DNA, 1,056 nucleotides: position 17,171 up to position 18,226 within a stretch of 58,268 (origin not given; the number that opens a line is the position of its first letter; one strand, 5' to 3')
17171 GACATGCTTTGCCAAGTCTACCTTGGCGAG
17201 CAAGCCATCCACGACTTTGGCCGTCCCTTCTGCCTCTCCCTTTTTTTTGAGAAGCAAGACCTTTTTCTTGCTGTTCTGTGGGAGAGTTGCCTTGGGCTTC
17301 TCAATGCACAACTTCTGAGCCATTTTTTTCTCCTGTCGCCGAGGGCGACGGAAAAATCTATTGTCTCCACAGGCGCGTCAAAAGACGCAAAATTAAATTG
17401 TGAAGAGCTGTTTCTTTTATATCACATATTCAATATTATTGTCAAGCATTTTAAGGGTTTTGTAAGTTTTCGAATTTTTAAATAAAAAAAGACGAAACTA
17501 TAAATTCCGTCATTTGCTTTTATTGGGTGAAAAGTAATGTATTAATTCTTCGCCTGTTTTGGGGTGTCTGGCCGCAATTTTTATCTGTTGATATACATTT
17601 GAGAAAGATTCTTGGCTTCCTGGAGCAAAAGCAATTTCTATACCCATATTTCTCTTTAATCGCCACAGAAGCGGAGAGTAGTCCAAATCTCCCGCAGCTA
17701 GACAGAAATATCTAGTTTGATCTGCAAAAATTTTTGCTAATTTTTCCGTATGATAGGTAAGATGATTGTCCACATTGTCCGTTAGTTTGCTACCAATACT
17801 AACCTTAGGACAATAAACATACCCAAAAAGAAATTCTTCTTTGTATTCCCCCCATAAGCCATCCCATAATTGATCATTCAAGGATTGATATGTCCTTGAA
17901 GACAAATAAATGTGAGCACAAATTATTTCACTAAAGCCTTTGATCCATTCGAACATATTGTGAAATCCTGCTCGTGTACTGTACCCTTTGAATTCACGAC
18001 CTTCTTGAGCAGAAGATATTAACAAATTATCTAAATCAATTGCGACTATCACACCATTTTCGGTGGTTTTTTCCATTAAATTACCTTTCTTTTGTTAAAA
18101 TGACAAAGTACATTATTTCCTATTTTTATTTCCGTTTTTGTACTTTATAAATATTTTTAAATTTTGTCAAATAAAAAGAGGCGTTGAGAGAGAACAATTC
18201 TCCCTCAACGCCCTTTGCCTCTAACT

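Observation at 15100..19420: GC-rich foreign island between rpsA and ftsH: 706-aa orphan, NYN RNase-like gene and MYG1/UPF0160-like hydrolase, each its own transcription unit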

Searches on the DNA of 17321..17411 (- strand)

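Call 72: build_rna_model(alignment_id=A5, structure=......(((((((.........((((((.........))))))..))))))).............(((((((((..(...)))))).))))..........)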
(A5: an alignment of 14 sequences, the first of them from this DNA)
Model R1 built from alignment A5 (14 sequences, 101 columns); structure: as given.
model positions 93; base pairs 23; branch points 1; effective number of sequences 2.33; information 0.614 bits per position. Calibrated on 0.2 Mb of random sequence (short: E-values are rough).
structure used (alignment columns):
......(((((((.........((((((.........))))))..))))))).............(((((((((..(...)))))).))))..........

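Call 73: search_with_rna_model(model_id=R1, sources=[window, L001, L002, L003, L004, L005, L008, L011, L012, L013, L016, L017, L018, L019, L020, L022, L023, L024, L025, L026, L027, L028, L029, L030, L031, L032, L033], max_evalue=1, make_alignment=true)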
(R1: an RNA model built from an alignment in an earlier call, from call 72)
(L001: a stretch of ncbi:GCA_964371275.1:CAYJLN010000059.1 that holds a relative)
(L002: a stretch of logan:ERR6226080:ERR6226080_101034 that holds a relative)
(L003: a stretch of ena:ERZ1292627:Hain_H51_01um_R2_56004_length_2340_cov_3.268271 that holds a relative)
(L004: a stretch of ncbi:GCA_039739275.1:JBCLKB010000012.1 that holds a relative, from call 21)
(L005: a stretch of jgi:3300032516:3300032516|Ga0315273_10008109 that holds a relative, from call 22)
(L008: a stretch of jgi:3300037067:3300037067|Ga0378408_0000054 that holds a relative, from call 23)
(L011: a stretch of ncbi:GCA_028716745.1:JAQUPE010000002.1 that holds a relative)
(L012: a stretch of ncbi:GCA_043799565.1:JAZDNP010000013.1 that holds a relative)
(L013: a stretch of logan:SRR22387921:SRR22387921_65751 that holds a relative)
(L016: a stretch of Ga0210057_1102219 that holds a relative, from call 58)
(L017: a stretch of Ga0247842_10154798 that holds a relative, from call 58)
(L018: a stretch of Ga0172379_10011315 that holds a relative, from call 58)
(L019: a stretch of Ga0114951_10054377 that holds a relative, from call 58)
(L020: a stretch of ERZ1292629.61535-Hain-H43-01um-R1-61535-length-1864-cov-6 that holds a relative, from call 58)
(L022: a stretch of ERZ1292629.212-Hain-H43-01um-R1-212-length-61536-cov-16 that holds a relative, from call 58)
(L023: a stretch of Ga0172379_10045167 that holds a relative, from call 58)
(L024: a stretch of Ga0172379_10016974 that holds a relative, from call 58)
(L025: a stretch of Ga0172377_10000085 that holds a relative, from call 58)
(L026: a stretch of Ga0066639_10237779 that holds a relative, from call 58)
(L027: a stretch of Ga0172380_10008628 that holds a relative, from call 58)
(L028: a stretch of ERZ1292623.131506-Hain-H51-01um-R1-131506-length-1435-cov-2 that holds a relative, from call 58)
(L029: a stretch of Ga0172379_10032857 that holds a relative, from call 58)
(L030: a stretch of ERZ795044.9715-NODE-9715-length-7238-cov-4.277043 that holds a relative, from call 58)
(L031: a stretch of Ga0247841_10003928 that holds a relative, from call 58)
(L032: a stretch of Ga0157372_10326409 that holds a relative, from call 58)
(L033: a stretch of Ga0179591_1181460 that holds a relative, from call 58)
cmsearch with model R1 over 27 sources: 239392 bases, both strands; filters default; matches with E-value up to 1: 19.
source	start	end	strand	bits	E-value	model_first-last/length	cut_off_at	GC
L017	168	260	-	96.1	7.4e-20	1-93/93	no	0.42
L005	6262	6354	+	95.2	1.2e-19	1-93/93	no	0.42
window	17321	17411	-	94.6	1.7e-19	1-93/93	no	0.45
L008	8693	8787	+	92.7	4.8e-19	1-93/93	no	0.46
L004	2387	2481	+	89.2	3.2e-18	1-93/93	no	0.41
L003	104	199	+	89.2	3.4e-18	1-93/93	no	0.44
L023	910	1003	+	86.7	1.3e-17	1-93/93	no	0.41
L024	2141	2232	+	86.1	1.8e-17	1-93/93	no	0.41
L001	1620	1715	+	84.6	4.2e-17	1-93/93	no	0.4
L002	706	798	+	80.8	3.3e-16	1-93/93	no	0.47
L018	8634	8725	+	73.9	1.4e-14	1-93/93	no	0.45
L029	4381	4474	+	73.1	2.2e-14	1-93/93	no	0.41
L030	745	840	+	70.7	8.3e-14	1-93/93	no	0.45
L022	8631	8720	+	69.3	1.9e-13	1-93/93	no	0.43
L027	7762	7852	+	69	2.1e-13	1-93/93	no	0.44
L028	919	1005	+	36.9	1e-05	1-93/93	no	0.45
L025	8607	8700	+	36.3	1.4e-05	1-93/93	no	0.38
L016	795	894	+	32.7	9.9e-05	1-93/93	no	0.41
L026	1103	1145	+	32.4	0.00012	1-42/93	3'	0.42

Alignment A6: 19 matches aligned to the model, 130 columns, each read 5' to 3' on its own strand. Consensus structure (alignment columns), stored with it:
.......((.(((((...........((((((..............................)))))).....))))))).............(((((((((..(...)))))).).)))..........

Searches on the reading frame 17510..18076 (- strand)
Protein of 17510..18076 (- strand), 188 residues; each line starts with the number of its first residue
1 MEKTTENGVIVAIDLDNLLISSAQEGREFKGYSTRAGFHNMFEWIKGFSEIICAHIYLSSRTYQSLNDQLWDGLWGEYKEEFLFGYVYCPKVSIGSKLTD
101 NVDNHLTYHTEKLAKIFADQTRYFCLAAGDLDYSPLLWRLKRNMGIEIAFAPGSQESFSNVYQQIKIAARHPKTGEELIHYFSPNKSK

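Call 3: search_protein_families(library=pfam, proteins=[window:17510-18076:-], max_evalue=1)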
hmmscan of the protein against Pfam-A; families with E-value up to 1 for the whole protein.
window:17510-18076:- (188 aa): 1 family
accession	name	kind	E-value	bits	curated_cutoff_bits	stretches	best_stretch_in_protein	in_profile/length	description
PF01936.24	NYN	-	0.00017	22.6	24.2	1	9-158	2-134/145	NYN domain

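Call 4: search_protein_families(library=ncbifam, proteins=[window:17510-18076:-], max_evalue=1)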
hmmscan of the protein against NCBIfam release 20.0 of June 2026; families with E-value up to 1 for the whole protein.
window:17510-18076:- (188 aa): 0 families

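Call 6: search_protein_families(library=padloc, proteins=[window:17510-18076:-], max_evalue=1)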
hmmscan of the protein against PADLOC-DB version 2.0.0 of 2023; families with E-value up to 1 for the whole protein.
window:17510-18076:- (188 aa): 0 families

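Call 7: search_protein_families(library=phrogs, proteins=[window:17510-18076:-], max_evalue=1)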
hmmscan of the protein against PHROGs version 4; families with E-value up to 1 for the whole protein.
window:17510-18076:- (188 aa): 0 families

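Call 20: find_homologous_proteins(query=window:17510-18076:-, max_evalue=0.001)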
Query window:17510-18076:- (188 aa): 18 proteins with E <= 0.001 among 45 candidates.
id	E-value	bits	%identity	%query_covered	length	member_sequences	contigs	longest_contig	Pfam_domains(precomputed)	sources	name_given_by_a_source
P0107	3.0e-125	433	100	100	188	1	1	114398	-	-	-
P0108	5.9e-75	269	63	98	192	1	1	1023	PF01936.25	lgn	-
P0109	5.4e-73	263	62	97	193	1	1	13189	PF01936.25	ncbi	-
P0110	2.0e-70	254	60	99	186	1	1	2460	-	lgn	-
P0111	1.0e-66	242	59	98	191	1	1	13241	PF01936.25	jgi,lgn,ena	-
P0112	7.4e-63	230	57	99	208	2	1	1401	PF01936.25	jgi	jgi:hypothetical protein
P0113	4.3e-62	227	58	95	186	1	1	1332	PF01936.25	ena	-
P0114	1.7e-61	225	54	95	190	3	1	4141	PF01936.25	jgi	jgi:hypothetical protein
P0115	2.9e-60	221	54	95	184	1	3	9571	-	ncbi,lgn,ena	-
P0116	3.4e-60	221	57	97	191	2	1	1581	PF01936.25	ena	-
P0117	1.1e-58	216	54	99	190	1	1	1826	-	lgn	-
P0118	1.7e-58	215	54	95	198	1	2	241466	PF01936.25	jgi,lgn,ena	jgi:hypothetical protein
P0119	1.9e-58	215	52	95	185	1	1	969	-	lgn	-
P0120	8.2e-57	210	50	99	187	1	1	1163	PF01936.25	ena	-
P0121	9.8e-57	210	51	95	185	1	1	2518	-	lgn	-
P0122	1.0e-55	206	52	98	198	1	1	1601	PF01936.25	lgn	-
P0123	1.4e-53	199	51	98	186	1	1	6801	PF01936.25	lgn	-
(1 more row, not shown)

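Call 21: find_encoding_contigs(protein=P0109, flank=8000, max_places=3)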
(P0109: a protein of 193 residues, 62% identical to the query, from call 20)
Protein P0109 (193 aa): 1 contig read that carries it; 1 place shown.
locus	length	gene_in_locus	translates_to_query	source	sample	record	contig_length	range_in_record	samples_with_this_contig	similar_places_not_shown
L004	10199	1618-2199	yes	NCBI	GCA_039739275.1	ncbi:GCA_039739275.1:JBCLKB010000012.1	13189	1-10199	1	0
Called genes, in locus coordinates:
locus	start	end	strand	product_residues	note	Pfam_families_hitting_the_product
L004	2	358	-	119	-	?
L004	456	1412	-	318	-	-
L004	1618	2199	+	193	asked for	PF01936:NYN (weak)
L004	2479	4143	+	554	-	-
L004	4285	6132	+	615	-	PF06480:FtsH_ext, PF00004:AAA, PF17862:AAA_lid_3, PF01434:Peptidase_M41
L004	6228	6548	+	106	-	-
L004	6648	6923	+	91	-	PF12961:DUF3850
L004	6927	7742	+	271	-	PF00849:PseudoU_synth_2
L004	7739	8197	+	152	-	PF01245:Ribosomal_L19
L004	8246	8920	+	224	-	PF14528:LAGLIDADG_3 (weak)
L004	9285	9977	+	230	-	-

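Call 22: find_encoding_contigs(protein=P0111, flank=8000, max_places=3)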
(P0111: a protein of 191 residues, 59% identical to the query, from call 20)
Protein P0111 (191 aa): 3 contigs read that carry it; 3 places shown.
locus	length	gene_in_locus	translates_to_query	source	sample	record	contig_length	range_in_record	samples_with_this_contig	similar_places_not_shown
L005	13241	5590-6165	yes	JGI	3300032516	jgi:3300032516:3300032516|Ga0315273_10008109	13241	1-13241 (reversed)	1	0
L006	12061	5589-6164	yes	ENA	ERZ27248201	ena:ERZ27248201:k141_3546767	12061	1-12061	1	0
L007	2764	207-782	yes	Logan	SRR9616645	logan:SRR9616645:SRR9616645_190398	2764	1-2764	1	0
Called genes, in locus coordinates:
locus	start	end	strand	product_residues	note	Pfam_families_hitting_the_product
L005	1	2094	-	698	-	?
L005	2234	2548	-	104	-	-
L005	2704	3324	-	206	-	PF13483:Lactamase_B_3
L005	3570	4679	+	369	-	PF00575:S1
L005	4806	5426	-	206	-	-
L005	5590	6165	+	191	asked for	PF01936:NYN (weak)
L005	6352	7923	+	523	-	-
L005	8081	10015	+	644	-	PF06480:FtsH_ext (weak), PF00004:AAA, PF17862:AAA_lid_3, PF01434:Peptidase_M41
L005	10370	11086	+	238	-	PF00849:PseudoU_synth_2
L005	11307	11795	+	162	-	-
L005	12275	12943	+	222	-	-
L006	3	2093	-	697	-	?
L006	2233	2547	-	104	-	-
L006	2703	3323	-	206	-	PF13483:Lactamase_B_3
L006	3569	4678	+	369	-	PF00575:S1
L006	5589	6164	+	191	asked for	PF01936:NYN (weak)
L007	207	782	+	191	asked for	PF01936:NYN (weak)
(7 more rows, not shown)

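Call 23: find_encoding_contigs(protein=P0118, flank=8000, max_places=3)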
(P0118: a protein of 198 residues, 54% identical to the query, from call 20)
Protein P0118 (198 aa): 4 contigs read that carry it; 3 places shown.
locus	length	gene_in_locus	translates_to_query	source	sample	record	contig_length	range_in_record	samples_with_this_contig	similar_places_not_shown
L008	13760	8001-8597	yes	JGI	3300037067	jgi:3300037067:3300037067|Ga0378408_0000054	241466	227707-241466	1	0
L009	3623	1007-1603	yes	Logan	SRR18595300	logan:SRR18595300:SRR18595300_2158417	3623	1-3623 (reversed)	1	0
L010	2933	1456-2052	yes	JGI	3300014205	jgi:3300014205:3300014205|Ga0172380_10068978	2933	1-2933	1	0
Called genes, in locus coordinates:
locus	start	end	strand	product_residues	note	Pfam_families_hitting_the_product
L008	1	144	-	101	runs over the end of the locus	PF18895:T4SS_pilin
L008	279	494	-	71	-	PF18895:T4SS_pilin (weak)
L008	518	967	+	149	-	-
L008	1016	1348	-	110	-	PF18895:T4SS_pilin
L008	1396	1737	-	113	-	PF18895:T4SS_pilin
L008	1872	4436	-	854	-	PF00521:DNA_topoisoIV, PF03989:DNA_gyraseA_C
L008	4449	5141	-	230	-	-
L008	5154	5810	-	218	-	PF13483:Lactamase_B_3, PF12706:Lactamase_B_2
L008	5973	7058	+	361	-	PF21710:Spt6_S1 (faint), PF23459:S1_RRP5 (faint), PF00575:S1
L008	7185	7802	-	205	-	-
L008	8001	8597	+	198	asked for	PF01936:NYN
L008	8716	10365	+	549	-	-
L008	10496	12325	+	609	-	PF06480:FtsH_ext, PF00004:AAA, PF17862:AAA_lid_3, PF01434:Peptidase_M41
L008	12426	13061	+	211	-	PF00583:Acetyltransf_1, PF13673:Acetyltransf_10, PF13508:Acetyltransf_7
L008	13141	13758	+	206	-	?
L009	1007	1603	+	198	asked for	PF01936:NYN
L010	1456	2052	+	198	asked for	PF01936:NYN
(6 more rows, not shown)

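Call 58: find_related_loci(query=A4, collection=metagenome_contigs, flank=8000)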
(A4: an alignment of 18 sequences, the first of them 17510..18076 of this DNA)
Query A4 (188 aa) in metagenome_contigs; peptide patterns used: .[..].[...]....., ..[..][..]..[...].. (x = any residue, [..] = any of these).
103 stretches matched a pattern; 19 encode a relative of the query (tblastn E <= 1e-3); 19 distinct loci.
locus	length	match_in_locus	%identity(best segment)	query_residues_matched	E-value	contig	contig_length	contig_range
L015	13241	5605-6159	59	2-186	5e-72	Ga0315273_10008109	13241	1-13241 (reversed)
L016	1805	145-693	58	7-188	1e-72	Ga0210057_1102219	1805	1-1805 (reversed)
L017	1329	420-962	55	6-186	3e-71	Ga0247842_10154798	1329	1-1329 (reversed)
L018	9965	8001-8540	54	8-186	4e-67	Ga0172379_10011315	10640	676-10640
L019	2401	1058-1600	57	6-187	2e-66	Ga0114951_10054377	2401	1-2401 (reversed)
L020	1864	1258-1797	54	8-186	5e-67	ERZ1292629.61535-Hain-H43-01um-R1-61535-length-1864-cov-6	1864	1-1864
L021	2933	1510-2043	54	8-186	2e-64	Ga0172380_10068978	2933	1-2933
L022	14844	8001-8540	51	8-186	4e-62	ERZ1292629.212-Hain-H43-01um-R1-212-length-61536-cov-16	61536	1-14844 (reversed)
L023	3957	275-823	52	5-186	2e-61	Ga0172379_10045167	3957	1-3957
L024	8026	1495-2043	51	5-186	1e-59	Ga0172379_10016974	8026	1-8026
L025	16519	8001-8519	51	11-184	3e-59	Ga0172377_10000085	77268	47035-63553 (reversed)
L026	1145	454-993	50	8-186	2e-62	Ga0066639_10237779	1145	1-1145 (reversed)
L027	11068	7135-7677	49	8-186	6e-57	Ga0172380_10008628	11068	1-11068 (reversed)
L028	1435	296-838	49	8-186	3e-57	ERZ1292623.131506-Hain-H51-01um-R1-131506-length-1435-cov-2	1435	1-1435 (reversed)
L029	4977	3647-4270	43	4-188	9e-53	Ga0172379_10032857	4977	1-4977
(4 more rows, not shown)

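Call 98: search_solved_structures(query=A4, max_evalue=1, show_alignments=1)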
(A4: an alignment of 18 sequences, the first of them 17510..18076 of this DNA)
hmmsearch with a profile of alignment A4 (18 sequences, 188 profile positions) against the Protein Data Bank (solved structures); distinct sequences matched with E-value up to 1: 1.
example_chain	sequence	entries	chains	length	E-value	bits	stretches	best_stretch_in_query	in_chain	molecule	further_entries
3kxy_A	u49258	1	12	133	0.52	13.3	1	23-75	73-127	Exoenzyme S synthesis protein C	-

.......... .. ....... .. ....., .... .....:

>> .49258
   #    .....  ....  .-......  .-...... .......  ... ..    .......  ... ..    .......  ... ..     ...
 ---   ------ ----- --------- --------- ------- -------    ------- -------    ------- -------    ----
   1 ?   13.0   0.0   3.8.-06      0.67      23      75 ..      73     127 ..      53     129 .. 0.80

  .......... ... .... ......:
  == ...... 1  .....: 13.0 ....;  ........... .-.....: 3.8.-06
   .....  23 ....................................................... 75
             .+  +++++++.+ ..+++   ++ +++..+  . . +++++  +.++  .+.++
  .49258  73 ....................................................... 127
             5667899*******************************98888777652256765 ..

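Call 99: search_protein_families(library=pfam, proteins=[L008:7185-7802:-, L005:4806-5426:-, L004:456-1412:-], max_evalue=1)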
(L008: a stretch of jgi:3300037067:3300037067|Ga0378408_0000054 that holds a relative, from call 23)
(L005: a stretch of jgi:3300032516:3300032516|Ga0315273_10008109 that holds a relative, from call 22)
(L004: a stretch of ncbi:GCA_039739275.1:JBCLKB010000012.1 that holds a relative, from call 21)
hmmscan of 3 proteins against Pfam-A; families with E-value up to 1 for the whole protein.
L008:7185-7802:- (205 aa): 0 families

L005:4806-5426:- (206 aa): 0 families

L004:456-1412:- (318 aa): 0 families

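Call 100: search_protein_families(library=pfam, alignment_id=A4, max_evalue=0.01)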
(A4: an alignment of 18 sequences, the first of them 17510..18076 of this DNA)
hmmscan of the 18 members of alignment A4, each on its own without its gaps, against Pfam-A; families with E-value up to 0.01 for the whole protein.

A. member 1, window:17510-18076:- (188 aa): 1 family
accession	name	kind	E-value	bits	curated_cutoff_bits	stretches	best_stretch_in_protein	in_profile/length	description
PF01936.24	NYN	-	0.00017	22.6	24.2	1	9-158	2-134/145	NYN domain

B. families by the number of members that match (of 18 scanned): 1 family
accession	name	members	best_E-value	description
PF01936.24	NYN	17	3.5e-08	NYN domain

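Call 101: find_encoding_contigs(protein=P0107, flank=1000, max_places=2)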
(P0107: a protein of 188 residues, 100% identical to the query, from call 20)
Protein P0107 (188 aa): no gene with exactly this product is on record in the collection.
